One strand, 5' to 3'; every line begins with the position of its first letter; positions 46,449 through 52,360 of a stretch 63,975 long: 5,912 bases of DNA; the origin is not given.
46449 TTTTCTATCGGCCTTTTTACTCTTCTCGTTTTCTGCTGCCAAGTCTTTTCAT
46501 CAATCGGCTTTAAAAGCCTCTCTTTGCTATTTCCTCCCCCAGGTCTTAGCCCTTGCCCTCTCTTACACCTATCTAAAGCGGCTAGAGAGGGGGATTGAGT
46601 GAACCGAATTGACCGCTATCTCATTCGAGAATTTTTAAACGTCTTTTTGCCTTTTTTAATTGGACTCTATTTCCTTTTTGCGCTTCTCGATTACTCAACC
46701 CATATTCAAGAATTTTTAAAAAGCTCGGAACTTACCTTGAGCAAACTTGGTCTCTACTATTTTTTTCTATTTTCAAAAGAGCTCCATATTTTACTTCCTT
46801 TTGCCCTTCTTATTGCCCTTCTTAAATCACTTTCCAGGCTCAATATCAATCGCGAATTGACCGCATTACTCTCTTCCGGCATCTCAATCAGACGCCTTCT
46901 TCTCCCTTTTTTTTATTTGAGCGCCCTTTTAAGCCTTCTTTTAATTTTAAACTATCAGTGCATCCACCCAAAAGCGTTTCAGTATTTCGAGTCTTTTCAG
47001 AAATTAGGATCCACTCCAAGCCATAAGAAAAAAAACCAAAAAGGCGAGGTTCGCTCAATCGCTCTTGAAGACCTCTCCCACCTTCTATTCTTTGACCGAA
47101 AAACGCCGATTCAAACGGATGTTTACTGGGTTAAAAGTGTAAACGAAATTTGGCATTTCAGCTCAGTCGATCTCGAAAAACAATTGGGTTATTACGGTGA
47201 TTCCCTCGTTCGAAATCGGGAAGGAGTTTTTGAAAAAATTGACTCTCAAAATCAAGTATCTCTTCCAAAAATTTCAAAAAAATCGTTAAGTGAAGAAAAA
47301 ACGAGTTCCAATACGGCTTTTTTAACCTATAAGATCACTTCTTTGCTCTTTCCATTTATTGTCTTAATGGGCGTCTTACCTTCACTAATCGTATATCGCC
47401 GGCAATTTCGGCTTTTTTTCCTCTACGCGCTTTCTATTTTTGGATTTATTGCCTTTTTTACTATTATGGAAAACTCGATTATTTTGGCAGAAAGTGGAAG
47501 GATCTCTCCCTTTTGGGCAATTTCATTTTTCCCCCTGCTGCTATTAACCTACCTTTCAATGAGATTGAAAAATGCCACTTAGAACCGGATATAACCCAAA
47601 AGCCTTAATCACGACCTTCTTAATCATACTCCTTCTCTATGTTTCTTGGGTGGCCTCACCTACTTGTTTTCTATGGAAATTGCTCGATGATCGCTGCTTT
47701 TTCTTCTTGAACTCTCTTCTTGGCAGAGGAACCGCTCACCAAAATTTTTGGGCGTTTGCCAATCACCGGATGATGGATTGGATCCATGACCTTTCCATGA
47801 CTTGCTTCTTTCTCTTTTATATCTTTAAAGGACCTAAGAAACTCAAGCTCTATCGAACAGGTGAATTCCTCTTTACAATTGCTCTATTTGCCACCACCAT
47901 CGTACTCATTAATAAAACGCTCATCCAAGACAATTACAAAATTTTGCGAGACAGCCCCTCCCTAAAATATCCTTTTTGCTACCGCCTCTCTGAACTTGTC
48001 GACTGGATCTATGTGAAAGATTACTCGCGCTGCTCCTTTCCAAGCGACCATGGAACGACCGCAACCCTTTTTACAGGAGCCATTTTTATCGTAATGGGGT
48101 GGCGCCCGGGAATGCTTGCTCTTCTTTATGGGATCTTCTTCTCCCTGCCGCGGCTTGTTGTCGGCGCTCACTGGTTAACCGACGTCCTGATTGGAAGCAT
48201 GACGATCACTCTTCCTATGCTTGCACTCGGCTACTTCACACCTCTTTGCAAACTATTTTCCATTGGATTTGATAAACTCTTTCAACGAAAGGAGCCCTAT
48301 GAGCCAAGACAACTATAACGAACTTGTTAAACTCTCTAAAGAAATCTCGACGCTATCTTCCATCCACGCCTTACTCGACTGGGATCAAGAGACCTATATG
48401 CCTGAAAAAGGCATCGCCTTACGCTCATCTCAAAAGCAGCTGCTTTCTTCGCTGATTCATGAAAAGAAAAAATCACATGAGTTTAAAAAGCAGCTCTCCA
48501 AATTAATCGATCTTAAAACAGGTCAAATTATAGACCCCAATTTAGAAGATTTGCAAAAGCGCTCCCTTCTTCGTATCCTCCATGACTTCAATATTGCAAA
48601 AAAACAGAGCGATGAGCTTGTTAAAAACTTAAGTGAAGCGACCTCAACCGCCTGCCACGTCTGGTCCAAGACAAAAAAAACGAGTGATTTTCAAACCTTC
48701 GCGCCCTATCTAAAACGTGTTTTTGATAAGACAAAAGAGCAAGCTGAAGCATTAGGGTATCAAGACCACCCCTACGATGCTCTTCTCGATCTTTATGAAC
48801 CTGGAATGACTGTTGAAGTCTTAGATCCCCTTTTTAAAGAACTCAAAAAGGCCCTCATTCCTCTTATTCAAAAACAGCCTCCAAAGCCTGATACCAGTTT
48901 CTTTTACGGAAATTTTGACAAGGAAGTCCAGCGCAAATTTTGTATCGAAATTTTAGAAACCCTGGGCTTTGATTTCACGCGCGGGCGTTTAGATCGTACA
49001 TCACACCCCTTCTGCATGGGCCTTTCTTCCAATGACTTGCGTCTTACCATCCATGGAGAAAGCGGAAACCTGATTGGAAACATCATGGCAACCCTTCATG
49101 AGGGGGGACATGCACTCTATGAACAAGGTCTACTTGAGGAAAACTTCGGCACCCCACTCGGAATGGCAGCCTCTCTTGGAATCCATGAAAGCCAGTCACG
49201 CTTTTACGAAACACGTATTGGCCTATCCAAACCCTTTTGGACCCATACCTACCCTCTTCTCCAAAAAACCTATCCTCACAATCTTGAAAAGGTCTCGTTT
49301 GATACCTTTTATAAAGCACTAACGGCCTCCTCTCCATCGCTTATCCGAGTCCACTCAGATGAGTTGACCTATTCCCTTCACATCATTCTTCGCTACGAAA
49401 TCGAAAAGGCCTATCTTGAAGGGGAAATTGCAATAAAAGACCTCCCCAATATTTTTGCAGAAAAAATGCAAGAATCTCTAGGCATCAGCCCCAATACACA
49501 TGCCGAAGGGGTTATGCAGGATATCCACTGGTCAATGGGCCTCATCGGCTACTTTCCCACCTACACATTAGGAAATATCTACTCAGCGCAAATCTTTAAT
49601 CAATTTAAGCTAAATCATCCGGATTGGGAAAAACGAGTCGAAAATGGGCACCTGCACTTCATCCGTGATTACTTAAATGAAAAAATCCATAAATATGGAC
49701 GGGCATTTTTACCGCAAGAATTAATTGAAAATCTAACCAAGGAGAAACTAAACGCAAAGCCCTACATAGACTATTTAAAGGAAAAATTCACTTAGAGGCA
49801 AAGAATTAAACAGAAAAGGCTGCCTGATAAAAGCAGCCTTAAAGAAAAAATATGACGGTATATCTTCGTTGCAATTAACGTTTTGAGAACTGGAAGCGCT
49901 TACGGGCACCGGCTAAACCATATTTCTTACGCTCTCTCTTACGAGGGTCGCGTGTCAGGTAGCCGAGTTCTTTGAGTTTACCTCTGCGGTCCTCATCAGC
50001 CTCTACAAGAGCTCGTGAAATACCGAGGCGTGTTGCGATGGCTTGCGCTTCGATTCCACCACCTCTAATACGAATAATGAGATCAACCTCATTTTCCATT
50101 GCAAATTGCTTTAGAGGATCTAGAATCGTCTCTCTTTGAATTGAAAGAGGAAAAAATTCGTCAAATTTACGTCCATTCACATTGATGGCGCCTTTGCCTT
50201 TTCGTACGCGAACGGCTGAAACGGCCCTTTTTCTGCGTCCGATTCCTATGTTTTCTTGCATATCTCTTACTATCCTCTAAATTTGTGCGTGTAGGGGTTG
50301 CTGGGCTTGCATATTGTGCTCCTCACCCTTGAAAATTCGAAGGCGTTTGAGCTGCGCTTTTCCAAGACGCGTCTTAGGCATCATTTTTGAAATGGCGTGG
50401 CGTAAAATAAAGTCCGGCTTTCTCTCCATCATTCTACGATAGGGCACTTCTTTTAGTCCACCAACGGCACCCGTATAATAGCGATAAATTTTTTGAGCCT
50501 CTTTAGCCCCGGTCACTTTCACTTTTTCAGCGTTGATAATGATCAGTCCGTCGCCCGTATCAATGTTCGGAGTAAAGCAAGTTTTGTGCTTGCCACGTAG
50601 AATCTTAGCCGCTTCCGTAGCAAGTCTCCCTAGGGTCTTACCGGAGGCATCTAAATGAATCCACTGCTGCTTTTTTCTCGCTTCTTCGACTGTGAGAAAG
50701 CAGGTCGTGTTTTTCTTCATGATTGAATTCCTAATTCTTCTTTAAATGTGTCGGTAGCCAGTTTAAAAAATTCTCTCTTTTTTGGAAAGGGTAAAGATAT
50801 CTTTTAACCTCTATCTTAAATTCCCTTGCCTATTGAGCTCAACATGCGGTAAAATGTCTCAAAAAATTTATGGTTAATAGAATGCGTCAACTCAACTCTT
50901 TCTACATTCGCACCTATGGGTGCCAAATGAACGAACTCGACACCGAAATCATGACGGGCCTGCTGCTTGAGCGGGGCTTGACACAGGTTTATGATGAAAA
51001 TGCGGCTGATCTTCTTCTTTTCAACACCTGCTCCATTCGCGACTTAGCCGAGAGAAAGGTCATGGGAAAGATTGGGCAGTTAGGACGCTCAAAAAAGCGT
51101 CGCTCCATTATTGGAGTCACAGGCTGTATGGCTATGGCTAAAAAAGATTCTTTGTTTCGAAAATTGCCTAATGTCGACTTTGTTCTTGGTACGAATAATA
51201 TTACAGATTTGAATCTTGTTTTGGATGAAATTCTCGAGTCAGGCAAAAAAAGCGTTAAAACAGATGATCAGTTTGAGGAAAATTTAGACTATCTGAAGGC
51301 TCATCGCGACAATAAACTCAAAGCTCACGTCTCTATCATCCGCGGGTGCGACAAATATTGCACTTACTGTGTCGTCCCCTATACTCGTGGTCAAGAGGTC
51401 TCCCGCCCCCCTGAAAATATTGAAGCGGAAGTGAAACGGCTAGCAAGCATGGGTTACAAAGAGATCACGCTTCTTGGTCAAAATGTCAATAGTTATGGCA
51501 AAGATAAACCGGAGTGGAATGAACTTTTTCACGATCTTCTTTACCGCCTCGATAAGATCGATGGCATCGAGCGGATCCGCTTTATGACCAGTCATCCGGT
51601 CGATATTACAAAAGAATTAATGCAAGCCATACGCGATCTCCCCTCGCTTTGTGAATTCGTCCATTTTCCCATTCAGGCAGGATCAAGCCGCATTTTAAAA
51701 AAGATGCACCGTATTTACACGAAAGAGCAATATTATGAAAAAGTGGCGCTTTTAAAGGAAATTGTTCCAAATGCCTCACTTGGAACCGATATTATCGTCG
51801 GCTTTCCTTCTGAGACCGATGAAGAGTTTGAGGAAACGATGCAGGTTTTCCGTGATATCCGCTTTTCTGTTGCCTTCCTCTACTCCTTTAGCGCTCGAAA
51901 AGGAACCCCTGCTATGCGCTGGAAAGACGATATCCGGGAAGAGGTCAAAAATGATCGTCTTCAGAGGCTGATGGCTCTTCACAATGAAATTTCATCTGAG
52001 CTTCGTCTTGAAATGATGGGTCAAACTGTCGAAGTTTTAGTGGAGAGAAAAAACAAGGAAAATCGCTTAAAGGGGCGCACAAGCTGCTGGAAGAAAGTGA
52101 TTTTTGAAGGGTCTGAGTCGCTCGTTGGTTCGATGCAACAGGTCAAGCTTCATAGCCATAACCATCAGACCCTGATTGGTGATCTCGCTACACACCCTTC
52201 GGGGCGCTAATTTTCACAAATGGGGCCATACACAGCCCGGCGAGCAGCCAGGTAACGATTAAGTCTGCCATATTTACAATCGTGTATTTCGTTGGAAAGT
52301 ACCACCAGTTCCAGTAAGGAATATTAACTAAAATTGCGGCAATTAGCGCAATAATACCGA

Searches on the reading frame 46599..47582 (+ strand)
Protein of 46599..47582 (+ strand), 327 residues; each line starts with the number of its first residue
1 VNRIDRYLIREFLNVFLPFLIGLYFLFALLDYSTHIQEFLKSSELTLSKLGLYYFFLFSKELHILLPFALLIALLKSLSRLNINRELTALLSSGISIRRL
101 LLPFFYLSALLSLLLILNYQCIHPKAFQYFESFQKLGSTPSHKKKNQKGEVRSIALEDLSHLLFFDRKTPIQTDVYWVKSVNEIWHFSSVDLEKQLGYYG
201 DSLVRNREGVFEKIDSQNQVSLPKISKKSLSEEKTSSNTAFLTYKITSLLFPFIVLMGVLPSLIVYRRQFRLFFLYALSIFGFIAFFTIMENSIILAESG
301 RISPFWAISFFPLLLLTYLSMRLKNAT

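Call 75: search_protein_families(library=pfam, proteins=[window:46599-47582:+], max_evalue=0.00001)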
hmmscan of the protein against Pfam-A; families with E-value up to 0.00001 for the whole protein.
window:46599-47582:+ (327 aa): 1 family
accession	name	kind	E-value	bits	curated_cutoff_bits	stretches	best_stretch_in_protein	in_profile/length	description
PF03739.19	LptF_LptG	-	5.7e-31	108.3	27.9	1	6-134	1-128/353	Lipopolysaccharide export system permease LptF/LptG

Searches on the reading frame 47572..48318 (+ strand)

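Call 75: search_protein_families(library=pfam, proteins=[window:47572-48318:+], max_evalue=0.00001)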
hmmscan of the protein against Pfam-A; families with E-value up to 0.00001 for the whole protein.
window:47572-48318:+ (248 aa): 1 family
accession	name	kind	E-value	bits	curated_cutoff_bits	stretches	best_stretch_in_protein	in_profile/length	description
PF01569.27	PAP2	-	5e-10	39.7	27.2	1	149-210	42-112/130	PAP2 superfamily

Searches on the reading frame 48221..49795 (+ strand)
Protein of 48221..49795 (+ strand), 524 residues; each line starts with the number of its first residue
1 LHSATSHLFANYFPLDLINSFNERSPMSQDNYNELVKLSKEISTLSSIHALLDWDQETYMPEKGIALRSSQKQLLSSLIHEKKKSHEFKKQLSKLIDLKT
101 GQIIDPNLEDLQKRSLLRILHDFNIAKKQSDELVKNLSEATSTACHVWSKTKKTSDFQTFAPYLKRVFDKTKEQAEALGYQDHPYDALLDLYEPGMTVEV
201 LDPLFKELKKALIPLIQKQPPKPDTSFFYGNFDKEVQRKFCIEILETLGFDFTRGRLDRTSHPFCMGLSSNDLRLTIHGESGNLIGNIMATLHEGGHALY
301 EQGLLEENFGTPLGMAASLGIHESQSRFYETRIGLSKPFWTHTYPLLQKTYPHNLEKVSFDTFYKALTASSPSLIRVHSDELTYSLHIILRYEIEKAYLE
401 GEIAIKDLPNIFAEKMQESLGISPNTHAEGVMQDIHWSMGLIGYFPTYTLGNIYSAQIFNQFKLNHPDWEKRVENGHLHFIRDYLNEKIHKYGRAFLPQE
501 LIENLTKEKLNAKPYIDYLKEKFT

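Call 75: search_protein_families(library=pfam, proteins=[window:48221-49795:+], max_evalue=0.00001)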
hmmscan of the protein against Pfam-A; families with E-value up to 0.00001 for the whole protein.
window:48221-49795:+ (524 aa): 1 family
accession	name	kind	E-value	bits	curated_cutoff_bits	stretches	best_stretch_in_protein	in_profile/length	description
PF02074.21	Peptidase_M32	-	1.3e-170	568.7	25.1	1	35-523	2-489/489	Carboxypeptidase Taq (M32) metallopeptidase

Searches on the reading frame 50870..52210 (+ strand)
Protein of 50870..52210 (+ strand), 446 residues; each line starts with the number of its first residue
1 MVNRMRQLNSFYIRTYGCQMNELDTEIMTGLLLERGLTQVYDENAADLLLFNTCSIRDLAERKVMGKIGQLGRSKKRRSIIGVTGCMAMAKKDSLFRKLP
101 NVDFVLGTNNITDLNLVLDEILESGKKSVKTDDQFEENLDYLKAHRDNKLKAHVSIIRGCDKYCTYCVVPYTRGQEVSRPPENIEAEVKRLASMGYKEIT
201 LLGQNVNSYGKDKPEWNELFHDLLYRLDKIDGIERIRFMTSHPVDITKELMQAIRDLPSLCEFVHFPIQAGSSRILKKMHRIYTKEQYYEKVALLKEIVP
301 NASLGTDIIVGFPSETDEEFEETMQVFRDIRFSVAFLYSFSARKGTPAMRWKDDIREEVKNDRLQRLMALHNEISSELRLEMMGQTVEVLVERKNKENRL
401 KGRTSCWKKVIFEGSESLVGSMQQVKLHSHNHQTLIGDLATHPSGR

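Call 75: search_protein_families(library=pfam, proteins=[window:50870-52210:+], max_evalue=0.00001)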
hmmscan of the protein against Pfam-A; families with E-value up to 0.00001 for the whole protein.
window:50870-52210:+ (446 aa): 3 families
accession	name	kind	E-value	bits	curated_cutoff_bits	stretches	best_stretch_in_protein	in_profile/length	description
PF00919.26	UPF0004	-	4.7e-30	103.9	27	1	11-107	2-98/98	Uncharacterized protein family UPF0004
PF04055.27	Radical_SAM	-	8.6e-30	104.5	29.5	1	154-325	1-164/166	Radical SAM superfamily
PF01938.26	TRAM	-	2.5e-06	27.7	21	1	382-439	3-60/61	TRAM domain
